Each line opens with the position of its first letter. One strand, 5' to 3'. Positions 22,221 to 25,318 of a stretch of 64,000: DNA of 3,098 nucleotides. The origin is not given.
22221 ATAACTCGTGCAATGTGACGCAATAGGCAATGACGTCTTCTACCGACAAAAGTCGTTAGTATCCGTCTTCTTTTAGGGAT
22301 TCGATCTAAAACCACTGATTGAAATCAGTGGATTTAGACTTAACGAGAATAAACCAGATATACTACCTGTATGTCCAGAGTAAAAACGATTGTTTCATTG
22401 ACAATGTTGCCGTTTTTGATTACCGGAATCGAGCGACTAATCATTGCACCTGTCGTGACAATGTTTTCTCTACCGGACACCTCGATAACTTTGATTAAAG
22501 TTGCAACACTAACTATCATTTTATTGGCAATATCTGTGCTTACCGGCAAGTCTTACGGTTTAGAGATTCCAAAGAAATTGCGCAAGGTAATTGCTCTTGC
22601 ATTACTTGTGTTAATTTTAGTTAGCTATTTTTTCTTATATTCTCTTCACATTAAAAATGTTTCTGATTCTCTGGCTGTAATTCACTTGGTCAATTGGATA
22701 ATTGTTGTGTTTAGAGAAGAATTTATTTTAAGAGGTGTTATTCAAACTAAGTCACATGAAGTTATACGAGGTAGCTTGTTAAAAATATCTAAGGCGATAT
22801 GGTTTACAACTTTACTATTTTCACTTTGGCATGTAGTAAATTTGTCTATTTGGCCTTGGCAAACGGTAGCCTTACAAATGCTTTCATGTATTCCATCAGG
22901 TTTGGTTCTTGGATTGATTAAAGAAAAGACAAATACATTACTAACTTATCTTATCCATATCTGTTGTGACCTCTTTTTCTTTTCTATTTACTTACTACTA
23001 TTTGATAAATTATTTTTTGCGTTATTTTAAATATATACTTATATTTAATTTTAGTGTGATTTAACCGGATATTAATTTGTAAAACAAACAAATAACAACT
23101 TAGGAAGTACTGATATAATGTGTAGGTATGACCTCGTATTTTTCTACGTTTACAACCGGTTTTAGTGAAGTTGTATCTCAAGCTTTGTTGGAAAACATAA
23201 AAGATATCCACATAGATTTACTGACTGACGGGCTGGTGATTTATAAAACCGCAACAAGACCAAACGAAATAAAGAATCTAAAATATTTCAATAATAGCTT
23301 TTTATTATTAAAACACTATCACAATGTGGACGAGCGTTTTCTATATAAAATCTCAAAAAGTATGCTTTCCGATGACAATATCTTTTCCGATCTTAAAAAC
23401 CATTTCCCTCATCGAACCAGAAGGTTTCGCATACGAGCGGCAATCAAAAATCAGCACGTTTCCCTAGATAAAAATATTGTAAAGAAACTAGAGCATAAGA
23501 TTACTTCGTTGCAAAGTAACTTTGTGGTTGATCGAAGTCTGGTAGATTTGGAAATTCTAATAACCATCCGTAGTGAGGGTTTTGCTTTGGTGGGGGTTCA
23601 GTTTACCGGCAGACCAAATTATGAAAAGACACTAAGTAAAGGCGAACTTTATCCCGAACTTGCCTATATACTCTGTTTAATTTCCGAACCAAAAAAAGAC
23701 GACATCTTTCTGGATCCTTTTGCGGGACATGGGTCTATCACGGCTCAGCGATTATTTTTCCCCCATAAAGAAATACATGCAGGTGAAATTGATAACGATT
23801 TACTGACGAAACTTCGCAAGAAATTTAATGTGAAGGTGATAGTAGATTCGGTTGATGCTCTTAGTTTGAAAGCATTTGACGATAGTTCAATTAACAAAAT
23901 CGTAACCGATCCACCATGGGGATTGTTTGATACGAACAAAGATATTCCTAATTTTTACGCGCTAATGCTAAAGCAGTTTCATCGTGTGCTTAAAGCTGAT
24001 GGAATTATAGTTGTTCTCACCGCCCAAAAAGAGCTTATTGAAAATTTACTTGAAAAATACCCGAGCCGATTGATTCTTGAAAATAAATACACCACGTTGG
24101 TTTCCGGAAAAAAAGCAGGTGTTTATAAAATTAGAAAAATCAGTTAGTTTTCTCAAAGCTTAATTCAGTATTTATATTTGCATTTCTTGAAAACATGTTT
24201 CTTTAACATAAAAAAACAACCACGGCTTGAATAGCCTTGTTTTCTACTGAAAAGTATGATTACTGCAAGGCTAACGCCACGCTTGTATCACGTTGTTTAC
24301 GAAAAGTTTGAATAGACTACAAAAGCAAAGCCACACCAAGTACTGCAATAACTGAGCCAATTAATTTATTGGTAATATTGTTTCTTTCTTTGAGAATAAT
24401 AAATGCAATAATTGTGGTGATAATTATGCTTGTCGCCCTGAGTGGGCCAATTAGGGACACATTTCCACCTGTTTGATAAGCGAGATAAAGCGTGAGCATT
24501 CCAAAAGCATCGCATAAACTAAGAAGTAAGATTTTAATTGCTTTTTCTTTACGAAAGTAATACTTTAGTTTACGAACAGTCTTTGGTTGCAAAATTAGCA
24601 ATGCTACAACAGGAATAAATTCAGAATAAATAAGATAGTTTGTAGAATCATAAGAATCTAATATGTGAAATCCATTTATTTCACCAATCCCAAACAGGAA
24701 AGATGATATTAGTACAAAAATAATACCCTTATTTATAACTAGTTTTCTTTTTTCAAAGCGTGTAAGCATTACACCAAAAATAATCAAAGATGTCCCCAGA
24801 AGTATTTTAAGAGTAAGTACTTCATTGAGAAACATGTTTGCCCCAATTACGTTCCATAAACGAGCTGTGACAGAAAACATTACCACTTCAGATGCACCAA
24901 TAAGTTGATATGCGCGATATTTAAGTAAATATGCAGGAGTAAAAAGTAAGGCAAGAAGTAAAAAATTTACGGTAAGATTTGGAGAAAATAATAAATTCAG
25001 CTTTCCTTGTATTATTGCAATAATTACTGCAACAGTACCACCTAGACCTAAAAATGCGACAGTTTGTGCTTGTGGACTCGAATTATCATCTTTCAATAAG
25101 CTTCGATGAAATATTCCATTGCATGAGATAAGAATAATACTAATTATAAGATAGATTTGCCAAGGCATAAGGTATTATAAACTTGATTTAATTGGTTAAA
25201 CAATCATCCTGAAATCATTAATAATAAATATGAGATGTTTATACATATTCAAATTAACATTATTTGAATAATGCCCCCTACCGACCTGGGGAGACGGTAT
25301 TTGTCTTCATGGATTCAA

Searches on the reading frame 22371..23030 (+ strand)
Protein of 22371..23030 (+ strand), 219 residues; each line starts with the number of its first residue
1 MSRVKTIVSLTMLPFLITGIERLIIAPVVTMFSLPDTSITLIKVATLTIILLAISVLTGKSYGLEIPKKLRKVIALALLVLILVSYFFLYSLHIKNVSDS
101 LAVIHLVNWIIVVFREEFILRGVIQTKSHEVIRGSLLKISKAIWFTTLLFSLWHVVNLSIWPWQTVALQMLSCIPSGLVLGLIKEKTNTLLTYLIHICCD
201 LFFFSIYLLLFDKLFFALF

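Call 10: search_protein_families(library=pfam, proteins=[window:22371-23030:+], max_evalue=0.00001)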
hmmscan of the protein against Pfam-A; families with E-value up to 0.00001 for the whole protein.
window:22371-23030:+ (219 aa): 1 family
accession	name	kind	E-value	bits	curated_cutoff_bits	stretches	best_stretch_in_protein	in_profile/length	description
PF02517.21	Rce1-like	-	3.2e-12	47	22.4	1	101-202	4-93/93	Type II CAAX prenyl endopeptidase Rce1-like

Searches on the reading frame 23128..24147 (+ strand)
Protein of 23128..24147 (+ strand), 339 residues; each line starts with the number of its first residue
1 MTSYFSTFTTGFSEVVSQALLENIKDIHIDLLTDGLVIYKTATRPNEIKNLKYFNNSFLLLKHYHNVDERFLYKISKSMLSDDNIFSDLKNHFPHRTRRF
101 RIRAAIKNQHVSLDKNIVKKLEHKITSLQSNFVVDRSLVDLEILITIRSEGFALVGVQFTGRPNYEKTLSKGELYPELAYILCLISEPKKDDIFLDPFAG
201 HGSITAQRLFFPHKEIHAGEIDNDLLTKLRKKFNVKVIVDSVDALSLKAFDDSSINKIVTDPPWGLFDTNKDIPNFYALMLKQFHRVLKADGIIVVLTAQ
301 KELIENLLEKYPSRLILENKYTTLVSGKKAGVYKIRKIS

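Call 10: search_protein_families(library=pfam, proteins=[window:23128-24147:+], max_evalue=0.00001)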
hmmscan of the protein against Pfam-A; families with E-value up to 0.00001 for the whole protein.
window:23128-24147:+ (339 aa): 1 family
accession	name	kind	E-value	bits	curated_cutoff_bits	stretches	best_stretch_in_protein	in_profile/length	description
PF01170.24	UPF0020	-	6.7e-16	59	22.3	1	164-314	2-182/197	RMKL-like, methyltransferase domain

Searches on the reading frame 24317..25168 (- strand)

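Call 10: search_protein_families(library=pfam, proteins=[window:24317-25168:-], max_evalue=0.00001)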
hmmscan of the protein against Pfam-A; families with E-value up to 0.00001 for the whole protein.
window:24317-25168:- (283 aa): 1 family
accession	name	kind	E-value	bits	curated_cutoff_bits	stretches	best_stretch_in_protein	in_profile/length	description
PF00892.27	EamA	-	2.5e-19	70.3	28.2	2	147-282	2-133/135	EamA-like transporter family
